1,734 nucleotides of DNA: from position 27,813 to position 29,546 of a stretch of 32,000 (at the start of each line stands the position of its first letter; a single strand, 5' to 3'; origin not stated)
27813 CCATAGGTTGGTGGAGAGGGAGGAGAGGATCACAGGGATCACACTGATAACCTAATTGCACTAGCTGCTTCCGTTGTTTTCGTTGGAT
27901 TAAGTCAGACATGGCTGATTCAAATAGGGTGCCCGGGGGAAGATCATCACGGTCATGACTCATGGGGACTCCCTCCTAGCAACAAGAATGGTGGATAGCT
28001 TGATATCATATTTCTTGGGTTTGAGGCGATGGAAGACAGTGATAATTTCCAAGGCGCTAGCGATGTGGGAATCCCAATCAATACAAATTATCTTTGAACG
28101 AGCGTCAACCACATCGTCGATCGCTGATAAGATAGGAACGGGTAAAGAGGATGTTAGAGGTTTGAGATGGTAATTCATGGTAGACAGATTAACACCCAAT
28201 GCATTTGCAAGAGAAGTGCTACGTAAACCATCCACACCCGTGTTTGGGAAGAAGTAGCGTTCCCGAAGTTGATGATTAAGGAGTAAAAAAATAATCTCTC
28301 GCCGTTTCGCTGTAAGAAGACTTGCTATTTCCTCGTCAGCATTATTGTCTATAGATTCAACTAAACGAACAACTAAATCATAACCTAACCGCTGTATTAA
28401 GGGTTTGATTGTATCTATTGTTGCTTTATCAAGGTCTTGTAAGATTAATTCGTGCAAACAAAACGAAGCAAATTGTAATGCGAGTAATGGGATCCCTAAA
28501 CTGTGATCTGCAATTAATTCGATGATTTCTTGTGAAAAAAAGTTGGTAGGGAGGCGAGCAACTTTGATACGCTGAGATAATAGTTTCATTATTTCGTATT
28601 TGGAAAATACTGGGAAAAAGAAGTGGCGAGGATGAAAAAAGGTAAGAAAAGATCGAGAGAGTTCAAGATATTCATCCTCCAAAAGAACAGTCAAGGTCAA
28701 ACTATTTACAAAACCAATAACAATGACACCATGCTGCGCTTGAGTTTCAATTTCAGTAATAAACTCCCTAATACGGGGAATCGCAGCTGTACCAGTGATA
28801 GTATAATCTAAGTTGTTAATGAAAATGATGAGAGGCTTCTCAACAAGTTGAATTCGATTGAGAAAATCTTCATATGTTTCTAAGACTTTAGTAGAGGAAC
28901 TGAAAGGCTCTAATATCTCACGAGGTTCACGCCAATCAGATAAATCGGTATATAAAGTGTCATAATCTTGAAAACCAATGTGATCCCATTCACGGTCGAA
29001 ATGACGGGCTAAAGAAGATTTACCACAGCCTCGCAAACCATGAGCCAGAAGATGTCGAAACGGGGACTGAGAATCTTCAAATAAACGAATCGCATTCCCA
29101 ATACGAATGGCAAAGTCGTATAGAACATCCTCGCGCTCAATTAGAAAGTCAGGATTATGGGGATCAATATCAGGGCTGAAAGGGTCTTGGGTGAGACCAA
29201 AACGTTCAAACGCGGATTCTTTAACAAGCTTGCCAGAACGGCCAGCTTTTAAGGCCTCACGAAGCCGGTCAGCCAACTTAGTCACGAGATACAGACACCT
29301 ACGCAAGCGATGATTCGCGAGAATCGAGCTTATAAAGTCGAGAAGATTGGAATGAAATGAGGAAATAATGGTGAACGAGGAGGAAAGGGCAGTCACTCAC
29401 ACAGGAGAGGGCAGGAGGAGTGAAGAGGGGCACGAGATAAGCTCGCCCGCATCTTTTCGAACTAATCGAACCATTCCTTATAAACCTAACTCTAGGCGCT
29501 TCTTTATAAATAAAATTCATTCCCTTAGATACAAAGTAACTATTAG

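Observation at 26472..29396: Translationally coupled trio of two divergent P-loop NTPase + winged-helix paralogues and a minimal Mrr-type nuclease: candidate undescribed defence or MGE-maintenance module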

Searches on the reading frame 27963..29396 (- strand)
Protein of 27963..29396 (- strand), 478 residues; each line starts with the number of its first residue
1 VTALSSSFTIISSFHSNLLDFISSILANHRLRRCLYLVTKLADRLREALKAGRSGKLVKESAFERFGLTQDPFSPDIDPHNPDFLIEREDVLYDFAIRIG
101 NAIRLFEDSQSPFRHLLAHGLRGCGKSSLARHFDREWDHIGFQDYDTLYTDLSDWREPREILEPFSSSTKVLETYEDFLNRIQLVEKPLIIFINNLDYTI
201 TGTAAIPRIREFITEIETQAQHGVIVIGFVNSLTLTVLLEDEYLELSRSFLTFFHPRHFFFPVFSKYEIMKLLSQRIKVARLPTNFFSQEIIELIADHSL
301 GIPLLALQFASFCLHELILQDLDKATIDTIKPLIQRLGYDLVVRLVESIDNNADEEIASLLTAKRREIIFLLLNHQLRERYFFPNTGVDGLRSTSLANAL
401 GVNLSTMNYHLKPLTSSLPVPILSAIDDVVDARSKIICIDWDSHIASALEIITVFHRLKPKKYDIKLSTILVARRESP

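Call 5: search_protein_families(library=pfam, proteins=[window:27963-29396:-], max_evalue=0.1)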
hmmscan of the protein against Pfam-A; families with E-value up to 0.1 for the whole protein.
window:27963-29396:- (478 aa): 6 families
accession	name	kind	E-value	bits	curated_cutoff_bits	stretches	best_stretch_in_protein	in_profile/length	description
PF13191.12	AAA_16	-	0.00022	22.2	32.6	1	109-197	19-142/167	AAA ATPase domain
PF00004.35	AAA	-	0.00022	22.1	21.2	1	117-232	2-110/131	ATPase family associated with various cellular activities (AAA)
PF12840.13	HTH_20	-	0.011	16.1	27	1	393-415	21-43/51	Helix-turn-helix domain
PF03448.22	MgtE_N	-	0.023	15.7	25.9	1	323-374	47-98/102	MgtE intracellular N domain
PF13173.12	AAA_14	-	0.037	14.5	27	1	116-181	5-57/129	AAA domain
PF13412.12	HTH_24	-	0.081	12.9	21.9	0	394-416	21-43/48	Winged helix-turn-helix DNA-binding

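Call 6: search_protein_families(library=padloc, proteins=[window:27963-29396:-], max_evalue=0.1)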
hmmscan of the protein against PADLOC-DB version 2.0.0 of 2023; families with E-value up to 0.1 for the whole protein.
window:27963-29396:- (478 aa): 3 families
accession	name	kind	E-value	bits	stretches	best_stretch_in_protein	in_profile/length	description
PDLC01853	CARF3--CARF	-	0.0023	15.7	1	360-438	135-199/209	-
PDLC01720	Csa3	-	0.029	12.9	0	343-415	4-70/118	Csa3_1_CAS-I-II-III-IV-V-VI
PDLC04787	PDC-S01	-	0.033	11.1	0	119-156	33-70/412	-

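Call 8: search_protein_families(library=ncbifam, proteins=[window:27963-29396:-], max_evalue=0.1)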
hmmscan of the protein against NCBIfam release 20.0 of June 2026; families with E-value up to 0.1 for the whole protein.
window:27963-29396:- (478 aa): 3 families
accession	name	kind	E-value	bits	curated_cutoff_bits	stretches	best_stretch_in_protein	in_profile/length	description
TIGR02928.1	TIGR02928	subfamily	1.5e-05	24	181.3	1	81-298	13-233/366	orc1/cdc6 family replication initiation protein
NF001624.0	PRK00411.1-2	subfamily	4e-05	22.6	354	1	164-299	112-239/374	ORC1-type DNA replication protein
NF001626.0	PRK00411.1-5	equivalog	0.021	13.6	417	1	163-297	113-241/374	ORC1-type DNA replication protein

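Call 9: find_homologous_proteins(query=window:27963-29285:-, max_evalue=0.001)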
Query window:27963-29285:- (441 aa): 49 proteins with E <= 0.001 among 8000 candidates.
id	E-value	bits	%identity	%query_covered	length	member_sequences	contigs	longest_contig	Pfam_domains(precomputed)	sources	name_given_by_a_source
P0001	1.1e-289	979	100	100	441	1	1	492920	-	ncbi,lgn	ncbi:MAG: hypothetical protein ACFFB5_00995 [Promethearchaeota archaeon]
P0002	3.7e-210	717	72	100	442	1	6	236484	-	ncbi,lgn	ncbi:MAG: hypothetical protein ACFFB2_06695 [Promethearchaeota archaeon]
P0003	5.7e-207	706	72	100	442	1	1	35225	-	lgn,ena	-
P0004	4.8e-195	667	68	100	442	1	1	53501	-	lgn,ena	-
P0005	5.3e-189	647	66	100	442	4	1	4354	-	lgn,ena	-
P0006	6.4e-189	647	66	100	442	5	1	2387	-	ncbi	-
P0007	6.8e-186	637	66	100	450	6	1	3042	PF13191.13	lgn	-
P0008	4.2e-183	628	65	100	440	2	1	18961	-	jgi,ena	-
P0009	5.8e-183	627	65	100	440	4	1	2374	-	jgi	jgi:hypothetical protein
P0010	3.4e-181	621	64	100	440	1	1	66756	-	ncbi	ncbi:MAG: hypothetical protein ACFFFH_00940 [Candidatus Thorarchaeota archaeon]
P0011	2.0e-180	619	64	100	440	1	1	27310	PF13191.13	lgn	-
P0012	2.3e-180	619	63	100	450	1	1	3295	PF13191.13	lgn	-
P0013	2.6e-180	618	62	99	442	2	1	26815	-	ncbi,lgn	ncbi:MAG: hypothetical protein ACFFAU_06835 [Candidatus Hodarchaeota archaeon]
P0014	5.6e-180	617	64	100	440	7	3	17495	-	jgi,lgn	-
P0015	3.3e-179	615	63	100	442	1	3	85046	-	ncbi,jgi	ncbi:MAG: hypothetical protein ACXAC8_10410 [Candidatus Hodarchaeales archaeon]|jgi:hypothetical pro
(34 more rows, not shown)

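Call 11: find_related_loci(query=A1, collection=genome_contigs, flank=8000)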
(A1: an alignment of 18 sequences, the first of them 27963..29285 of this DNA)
Query A1 (441 aa) in genome_contigs; peptide patterns used: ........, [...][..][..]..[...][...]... (x = any residue, [..] = any of these).
76 stretches matched a pattern; 18 encode a relative of the query (tblastn E <= 1e-3); 18 distinct loci.
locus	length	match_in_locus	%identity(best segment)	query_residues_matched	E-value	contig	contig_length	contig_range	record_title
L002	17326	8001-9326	72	1-441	0e+0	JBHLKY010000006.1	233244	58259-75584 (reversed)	MAG: Candidatus Hermodarchaeota archaeon isolate DZ1M.253 DZ1M.253@70, whole genome shotgun sequence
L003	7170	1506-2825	65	2-440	0e+0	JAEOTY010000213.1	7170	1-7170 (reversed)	MAG: Candidatus Hodarchaeota archaeon isolate YT5_056 k127_24444469, whole genome shotgun sequence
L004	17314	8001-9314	64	1-439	0e+0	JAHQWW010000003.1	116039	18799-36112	MAG: Candidatus Hodarchaeota archaeon isolate WORE3 WOR324_NODE_10_length_116039_cov_5.09733_ID_19, whole genome shotgun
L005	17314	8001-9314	63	1-439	0e+0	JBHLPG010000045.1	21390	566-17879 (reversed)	MAG: Promethearchaeota archaeon isolate DZ3S.51 DZ3S.51@6828, whole genome shotgun sequence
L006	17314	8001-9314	64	1-439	0e+0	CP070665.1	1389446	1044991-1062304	MAG: Candidatus Heimdallarchaeota archaeon isolate bin76 chromosome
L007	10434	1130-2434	62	7-441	0e+0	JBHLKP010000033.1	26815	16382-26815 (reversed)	MAG: Candidatus Hodarchaeota archaeon isolate DZ1M.117 DZ1M.117@5899, whole genome shotgun sequence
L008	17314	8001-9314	65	1-439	0e+0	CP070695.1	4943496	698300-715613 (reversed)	MAG: Candidatus Heimdallarchaeota archaeon isolate bin6 chromosome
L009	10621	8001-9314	62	1-439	0e+0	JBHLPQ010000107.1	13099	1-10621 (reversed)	MAG: Promethearchaeota archaeon isolate H2S.126 H2S.126@3845, whole genome shotgun sequence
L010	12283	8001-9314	61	3-440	1e-176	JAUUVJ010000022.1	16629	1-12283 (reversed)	MAG: Candidatus Hodarchaeota archaeon isolate CSMAG_10 CSMAG_10_k127_2453957_length_16629_cov_12.0762, whole genome shot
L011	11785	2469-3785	59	1-438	1e-172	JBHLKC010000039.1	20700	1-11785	MAG: Candidatus Hodarchaeota archaeon isolate DZ1B.236 DZ1B.236@7022, whole genome shotgun sequence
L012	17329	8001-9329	54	1-439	1e-156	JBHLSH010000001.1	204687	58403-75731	MAG: Candidatus Heimdallarchaeota archaeon isolate TM2S.58 TM2S.58@23, whole genome shotgun sequence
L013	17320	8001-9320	52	1-439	5e-155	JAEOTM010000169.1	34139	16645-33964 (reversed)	MAG: Candidatus Hodarchaeota archaeon isolate YT2_004 k127_53128635, whole genome shotgun sequence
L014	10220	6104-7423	52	1-440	2e-152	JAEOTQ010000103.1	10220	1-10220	MAG: Candidatus Hodarchaeota archaeon isolate YT2_065 k127_20797630, whole genome shotgun sequence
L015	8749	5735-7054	51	1-439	5e-152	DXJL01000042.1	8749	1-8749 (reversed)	MAG TPA_asm: Candidatus Heimdallarchaeota archaeon isolate MAG_8 k141_1138704, whole genome shotgun sequence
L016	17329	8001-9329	52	1-439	6e-152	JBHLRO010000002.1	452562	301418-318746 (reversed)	MAG: Candidatus Thorarchaeota archaeon isolate TM1M.79 TM1M.79@5, whole genome shotgun sequence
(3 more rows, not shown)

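Call 25: search_solved_structures(query=A1, max_evalue=1, show_alignments=2)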
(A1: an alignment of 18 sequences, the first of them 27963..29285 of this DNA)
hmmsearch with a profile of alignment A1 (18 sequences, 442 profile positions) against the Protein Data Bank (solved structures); distinct sequences matched with E-value up to 1: 18.
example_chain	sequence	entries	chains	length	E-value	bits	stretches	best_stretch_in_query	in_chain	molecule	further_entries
5duk_A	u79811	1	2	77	0.0077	18.1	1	342-386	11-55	putative DNA binding protein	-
5fkk_A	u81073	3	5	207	0.31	12.9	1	348-392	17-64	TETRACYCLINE REPRESSOR, CLASS D | Tetracycline repressor protein class D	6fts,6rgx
4okh_A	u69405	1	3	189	0.31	12.9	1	75-140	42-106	Calpain-3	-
1qpi_A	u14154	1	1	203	0.31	12.8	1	348-392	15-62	PROTEIN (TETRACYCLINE REPRESSOR)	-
2xrl_A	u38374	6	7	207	0.32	12.8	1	348-392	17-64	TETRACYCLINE REPRESSOR PROTEIN CLASS D | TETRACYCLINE REPRESSOR, CLASS D | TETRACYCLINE REPRESSOR, CLASS D, T103A MUTANT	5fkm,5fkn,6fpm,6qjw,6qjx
2tct_A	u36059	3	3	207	0.32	12.8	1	348-392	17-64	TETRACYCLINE REPRESSOR | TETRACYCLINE REPRESSOR PROTEIN CLASS D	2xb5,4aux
1bjz_A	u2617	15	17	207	0.32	12.8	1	348-392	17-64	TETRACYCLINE REPRESSOR | Tetracycline repressor protein class D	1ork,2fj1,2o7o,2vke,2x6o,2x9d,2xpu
4b1r_A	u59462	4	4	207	0.32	12.8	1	348-392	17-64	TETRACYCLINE REPRESSOR PROTEIN CLASS D | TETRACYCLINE REPRESSOR, CLASS D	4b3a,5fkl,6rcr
2trt_A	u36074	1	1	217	0.36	12.6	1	348-392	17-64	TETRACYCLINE REPRESSOR CLASS D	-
4d7m_A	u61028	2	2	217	0.36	12.6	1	348-392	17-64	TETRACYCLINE REPRESSOR PROTEIN CLASS D | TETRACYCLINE REPRESSOR, CLASS D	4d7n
5fko_A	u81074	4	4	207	0.37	12.6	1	348-392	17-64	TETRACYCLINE REPRESSOR, CLASS D, E147A MUTANT | Tetracycline repressor protein class D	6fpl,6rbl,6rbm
7r3g_B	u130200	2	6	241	0.38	12.5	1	351-383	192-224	Regulatory protein RhlR | PROSS optimized variant of RhlR with 75 mutations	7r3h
8jpz_A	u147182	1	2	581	0.55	12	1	70-146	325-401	Glucose oxidase (Fragment)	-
1in7_A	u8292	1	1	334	0.58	12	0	252-299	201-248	HOLLIDAY JUNCTION DNA HELICASE RUVB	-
1in4_A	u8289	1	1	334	0.59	11.9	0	252-299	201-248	HOLLIDAY JUNCTION DNA HELICASE RUVB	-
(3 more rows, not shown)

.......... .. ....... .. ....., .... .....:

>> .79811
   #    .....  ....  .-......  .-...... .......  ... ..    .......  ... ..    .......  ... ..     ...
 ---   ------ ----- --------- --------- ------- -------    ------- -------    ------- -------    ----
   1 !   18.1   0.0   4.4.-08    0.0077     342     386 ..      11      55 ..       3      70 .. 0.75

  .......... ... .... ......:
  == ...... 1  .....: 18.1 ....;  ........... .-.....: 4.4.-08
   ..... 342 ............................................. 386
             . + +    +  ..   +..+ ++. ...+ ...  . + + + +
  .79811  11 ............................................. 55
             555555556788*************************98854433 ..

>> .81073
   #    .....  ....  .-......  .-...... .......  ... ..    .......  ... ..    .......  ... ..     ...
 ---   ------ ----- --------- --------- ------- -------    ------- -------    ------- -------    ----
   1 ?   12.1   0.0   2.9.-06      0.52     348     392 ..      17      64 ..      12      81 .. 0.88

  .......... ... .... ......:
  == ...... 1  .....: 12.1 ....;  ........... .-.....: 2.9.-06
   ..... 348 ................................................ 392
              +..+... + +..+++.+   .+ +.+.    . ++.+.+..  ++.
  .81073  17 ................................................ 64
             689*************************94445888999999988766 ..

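Call 28: search_protein_representatives(alignment_id=A1)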
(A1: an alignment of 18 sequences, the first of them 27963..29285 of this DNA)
Query: 18 sequences, 442 profile positions. Proteins with E-value up to 0.001 (for the whole library): 107; up to 1e-10: 33; up to 1e-30: 12. The best 107 are listed.
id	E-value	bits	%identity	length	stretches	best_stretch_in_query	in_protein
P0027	2.4e-202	688.9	-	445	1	1-441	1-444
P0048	3.4e-171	586.2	-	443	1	2-441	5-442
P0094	1.4e-118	412.8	-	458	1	1-422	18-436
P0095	1.6e-94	333.5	-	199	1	244-441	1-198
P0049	1.9e-91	323.4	-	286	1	213-441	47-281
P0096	3.8e-55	203.8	-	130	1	314-441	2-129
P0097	1.7e-53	198.3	-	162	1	3-154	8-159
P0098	4.4e-52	193.7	-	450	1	4-403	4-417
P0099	2.4e-39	151.7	-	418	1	6-415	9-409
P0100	1.0e-37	146.3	-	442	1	23-415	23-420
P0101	2.4e-37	145.1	-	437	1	2-404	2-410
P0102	3.0e-33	131.6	-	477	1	25-417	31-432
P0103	7.9e-26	107.1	-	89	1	14-100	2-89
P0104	2.5e-22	95.6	-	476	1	24-432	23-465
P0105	1.3e-18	83.3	-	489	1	11-404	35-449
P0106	3.8e-17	78.5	-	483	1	23-405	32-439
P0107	4.2e-17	78.4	-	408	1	3-316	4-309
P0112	1.7e-15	73.0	-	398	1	14-417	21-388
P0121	4.4e-11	58.5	-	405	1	22-414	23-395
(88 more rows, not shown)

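Call 29: search_protein_families(library=pfam, proteins=[P0094, P0098, P0099, P0100, P0102, P0104, P0105, P0107, P0112, P0121], max_evalue=0.01)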
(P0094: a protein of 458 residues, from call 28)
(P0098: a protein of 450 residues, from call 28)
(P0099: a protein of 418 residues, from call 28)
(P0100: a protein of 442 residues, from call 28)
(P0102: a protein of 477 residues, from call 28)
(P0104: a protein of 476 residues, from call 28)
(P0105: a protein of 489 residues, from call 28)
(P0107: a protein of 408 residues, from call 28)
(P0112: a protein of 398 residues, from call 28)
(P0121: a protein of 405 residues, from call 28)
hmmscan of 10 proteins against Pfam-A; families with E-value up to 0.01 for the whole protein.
P0094 (458 aa): 2 families
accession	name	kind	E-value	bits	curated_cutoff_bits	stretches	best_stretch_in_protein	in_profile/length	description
PF13173.12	AAA_14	-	0.00017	22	27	1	97-202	5-96/129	AAA domain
PF12840.13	HTH_20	-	0.0028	18.1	27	1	367-393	17-43/51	Helix-turn-helix domain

P0098 (450 aa): 3 families
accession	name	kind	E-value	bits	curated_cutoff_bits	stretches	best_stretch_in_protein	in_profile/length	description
PF12840.13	HTH_20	-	0.00019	21.7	27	1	343-391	6-42/51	Helix-turn-helix domain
PF13463.12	HTH_27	-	0.0083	16.8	22.2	0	353-415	10-62/68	Winged helix DNA-binding domain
PF13191.12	AAA_16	-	0.0092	16.9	32.6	0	68-152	14-100/167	AAA ATPase domain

P0099 (418 aa): 12 families
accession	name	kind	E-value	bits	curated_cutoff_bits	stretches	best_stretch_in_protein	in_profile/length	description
PF20720.3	nSTAND3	-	7.3e-08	32.7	27.2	1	83-185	18-102/155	Novel STAND NTPase 3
PF00004.35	AAA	-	1.7e-05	25.7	21.2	1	85-192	1-107/131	ATPase family associated with various cellular activities (AAA)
PF12775.13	AAA_7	-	6.1e-05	23.1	25.8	1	83-178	34-127/181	P-loop containing dynein motor region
PF01637.24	ATPase_2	-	0.00014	22.2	33.2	0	133-181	95-143/225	ATPase domain predominantly from Archaea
PF13191.12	AAA_16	-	0.00028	21.9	32.6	1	84-179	26-122/167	AAA ATPase domain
PF00005.33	ABC_tran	-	0.00041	21.4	25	1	84-116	13-45/137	ABC transporter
PF13175.12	AAA_15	-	0.0005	20.2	32.1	1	86-392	27-247/374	AAA ATPase domain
PF13401.12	AAA_22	-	0.00077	20.2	27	0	84-131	7-33/130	AAA domain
PF07728.20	AAA_5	-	0.0032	17.9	22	1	84-121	1-38/139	AAA domain (dynein-related subfamily)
PF05673.19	DUF815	-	0.0041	16.7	23.8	0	83-112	54-83/249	Protein of unknown function (DUF815)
PF01935.23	DUF87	-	0.0055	17.3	23.2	1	84-110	25-50/220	Helicase HerA, central domain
PF01580.24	FtsK_SpoIIIE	-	0.0079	16.1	24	0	80-103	36-60/221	FtsK/SpoIIIE family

P0100 (442 aa): 4 families
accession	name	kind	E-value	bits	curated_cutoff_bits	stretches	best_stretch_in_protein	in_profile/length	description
PF13401.12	AAA_22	-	4.3e-05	24.3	27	1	87-205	6-119/130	AAA domain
PF01047.28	MarR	-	0.00013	22.2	24.6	1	364-405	17-58/59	MarR family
PF12840.13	HTH_20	-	0.00045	20.6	27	1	364-397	18-51/51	Helix-turn-helix domain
PF12802.13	MarR_2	-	0.0066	17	27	0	365-405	21-61/61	MarR family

P0102 (477 aa): 0 families

P0104 (476 aa): 9 families
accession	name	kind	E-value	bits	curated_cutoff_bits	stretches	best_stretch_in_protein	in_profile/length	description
PF13173.12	AAA_14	-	0.00012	22.5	27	1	85-138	4-49/129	AAA domain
PF20720.3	nSTAND3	-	0.0002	21.5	27.2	1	81-132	15-60/155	Novel STAND NTPase 3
PF03215.21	Rad17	-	0.00032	21.1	23.8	1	76-154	38-117/186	Rad17 P-loop domain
PF05729.18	NACHT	-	0.0013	19.1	26.7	1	86-210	3-89/167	NACHT domain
PF24883.2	NPHP3_N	-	0.0018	18.9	24.8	1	75-157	14-89/164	Nephrocystin 3, N-terminal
PF00004.35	AAA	-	0.0023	18.8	21.2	1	86-114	1-28/131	ATPase family associated with various cellular activities (AAA)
PF13238.12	AAA_18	-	0.0036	18.2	29.4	1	87-131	2-44/128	AAA domain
PF13191.12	AAA_16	-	0.0048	17.9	32.6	0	79-108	22-49/167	AAA ATPase domain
PF13401.12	AAA_22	-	0.0049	17.6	27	0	85-196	7-106/130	AAA domain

P0105 (489 aa): 2 families
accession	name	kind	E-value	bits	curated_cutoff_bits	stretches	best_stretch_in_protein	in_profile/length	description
PF00196.25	GerE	-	0.0029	17.6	23.5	0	396-420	15-39/57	Bacterial regulatory proteins, luxR family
PF13412.12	HTH_24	-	0.0065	16.5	21.9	0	399-423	18-42/48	Winged helix-turn-helix DNA-binding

P0107 (408 aa): 0 families

P0112 (398 aa): 5 families
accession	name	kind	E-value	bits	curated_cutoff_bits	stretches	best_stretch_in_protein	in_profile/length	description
PF13401.12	AAA_22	-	2.5e-05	25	27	1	76-171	4-97/130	AAA domain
PF01022.26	HTH_5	-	0.0026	18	22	1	345-364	27-46/47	Bacterial regulatory protein, arsR family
PF13412.12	HTH_24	-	0.0034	17.3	21.9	0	339-364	23-48/48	Winged helix-turn-helix DNA-binding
PF00004.35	AAA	-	0.0063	17.4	21.2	0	80-173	1-73/131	ATPase family associated with various cellular activities (AAA)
PF24266.1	HTH_HVO_0163_N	-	0.0063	17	31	0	343-375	26-58/70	HVO_0163, N-terminal HTH domain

P0121 (405 aa): 18 families
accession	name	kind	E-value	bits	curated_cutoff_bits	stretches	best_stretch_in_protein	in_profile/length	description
PF00004.35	AAA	-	3e-06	28.1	21.2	1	82-163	2-73/131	ATPase family associated with various cellular activities (AAA)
PF13401.12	AAA_22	-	2e-05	25.4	27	1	78-135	5-62/130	AAA domain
PF25199.1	nSTAND_NTPase5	-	2.7e-05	24.4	34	1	77-188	40-135/145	Novel STAND NTPase 5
PF13173.12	AAA_14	-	6.4e-05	23.4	27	1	79-175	3-86/129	AAA domain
PF13191.12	AAA_16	-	0.00022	22.2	32.6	1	78-112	24-62/167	AAA ATPase domain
PF03193.22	RsgA_GTPase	-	0.00028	21.2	30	1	67-106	95-134/174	RsgA GTPase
PF03266.21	NTPase_1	-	0.00063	20.1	23.9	0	83-104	4-25/168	NTPase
PF13175.12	AAA_15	-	0.00091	19.4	32.1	1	75-344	20-162/374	AAA ATPase domain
PF01637.24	ATPase_2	-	0.0011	19.2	33.2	1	79-123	21-64/225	ATPase domain predominantly from Archaea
PF12840.13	HTH_20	-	0.0012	19.2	27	1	336-370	12-45/51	Helix-turn-helix domain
PF13671.12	AAA_33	-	0.0015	19.3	27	1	80-113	1-28/143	AAA domain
PF05729.18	NACHT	-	0.0016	18.7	26.7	1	81-105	3-27/167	NACHT domain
PF07728.20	AAA_5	-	0.0019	18.7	22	0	82-106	3-28/139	AAA domain (dynein-related subfamily)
PF21248.3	SoFic-like_C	-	0.0035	18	27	1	348-385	36-72/76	Protein adenylyltransferase SoFic-like, C-terminal domain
PF20720.3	nSTAND3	-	0.0047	17.1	27.2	0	78-122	17-59/155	Novel STAND NTPase 3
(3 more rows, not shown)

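Call 30: list_cluster_members(proteins=[P0094, P0098, P0099, P0100, P0101, P0102, P0104, P0105, P0106, P0107])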
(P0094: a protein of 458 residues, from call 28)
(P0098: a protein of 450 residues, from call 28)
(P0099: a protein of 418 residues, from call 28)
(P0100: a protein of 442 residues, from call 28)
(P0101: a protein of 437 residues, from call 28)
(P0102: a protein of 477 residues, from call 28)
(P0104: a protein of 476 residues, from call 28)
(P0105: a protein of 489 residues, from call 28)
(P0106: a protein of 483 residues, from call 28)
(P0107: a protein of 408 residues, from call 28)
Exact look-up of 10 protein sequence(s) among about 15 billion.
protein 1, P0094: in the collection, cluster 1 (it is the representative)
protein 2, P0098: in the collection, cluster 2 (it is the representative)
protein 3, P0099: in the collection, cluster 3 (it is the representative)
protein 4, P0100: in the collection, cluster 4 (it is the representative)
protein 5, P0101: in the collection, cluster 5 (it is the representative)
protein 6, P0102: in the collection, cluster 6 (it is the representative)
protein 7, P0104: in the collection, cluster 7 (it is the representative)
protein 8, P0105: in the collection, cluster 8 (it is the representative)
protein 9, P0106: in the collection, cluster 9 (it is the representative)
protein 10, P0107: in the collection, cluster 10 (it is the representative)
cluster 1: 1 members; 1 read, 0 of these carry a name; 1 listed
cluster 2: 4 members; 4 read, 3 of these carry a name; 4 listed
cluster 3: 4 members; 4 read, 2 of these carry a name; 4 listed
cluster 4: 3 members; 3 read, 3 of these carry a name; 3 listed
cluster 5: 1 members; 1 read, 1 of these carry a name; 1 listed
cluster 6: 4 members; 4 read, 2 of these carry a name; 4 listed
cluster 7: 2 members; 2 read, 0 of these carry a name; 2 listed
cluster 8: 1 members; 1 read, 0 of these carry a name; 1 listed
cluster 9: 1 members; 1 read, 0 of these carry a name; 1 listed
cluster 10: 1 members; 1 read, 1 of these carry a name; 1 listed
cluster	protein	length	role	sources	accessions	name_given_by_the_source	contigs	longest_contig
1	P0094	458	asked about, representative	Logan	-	-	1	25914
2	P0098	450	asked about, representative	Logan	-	-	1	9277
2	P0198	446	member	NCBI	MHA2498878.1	MAG: hypothetical protein ACXAEL_04845, partial [Candidatus Hodarchaeales archaeon]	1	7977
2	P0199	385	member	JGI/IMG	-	DNA polymerase III delta prime subunit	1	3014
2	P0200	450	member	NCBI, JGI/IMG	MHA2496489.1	MAG: hypothetical protein ACXAEI_13475 [Candidatus Hodarchaeales archaeon] | DNA polymerase III delta prime subunit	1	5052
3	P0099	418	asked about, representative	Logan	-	-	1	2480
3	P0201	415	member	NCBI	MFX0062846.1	MAG: AAA family ATPase [Candidatus Hermodarchaeota archaeon]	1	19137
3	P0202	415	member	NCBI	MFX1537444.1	MAG: hypothetical protein ACFFDI_24820 [Promethearchaeota archaeon]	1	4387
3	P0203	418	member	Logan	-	-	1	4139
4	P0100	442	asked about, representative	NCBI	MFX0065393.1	MAG: hypothetical protein ACFFC7_24750 [Candidatus Hermodarchaeota archaeon]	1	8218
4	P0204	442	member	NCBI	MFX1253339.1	MAG: hypothetical protein ACFFCZ_17150 [Promethearchaeota archaeon]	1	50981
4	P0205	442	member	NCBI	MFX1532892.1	MAG: hypothetical protein ACFFDI_01510 [Promethearchaeota archaeon]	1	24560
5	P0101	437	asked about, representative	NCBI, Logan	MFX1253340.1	MAG: hypothetical protein ACFFCZ_17155 [Promethearchaeota archaeon]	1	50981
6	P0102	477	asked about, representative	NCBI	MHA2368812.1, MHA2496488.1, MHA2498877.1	MAG: hypothetical protein ACXADX_08330 [Candidatus Hodarchaeales archaeon]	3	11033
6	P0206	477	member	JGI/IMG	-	type II secretory pathway predicted ATPase ExeA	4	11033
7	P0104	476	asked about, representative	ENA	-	-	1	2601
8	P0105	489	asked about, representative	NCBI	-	-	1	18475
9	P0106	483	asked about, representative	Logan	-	-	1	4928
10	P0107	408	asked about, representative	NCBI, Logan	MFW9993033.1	MAG: hypothetical protein ACFFD4_13400 [Candidatus Odinarchaeota archaeon]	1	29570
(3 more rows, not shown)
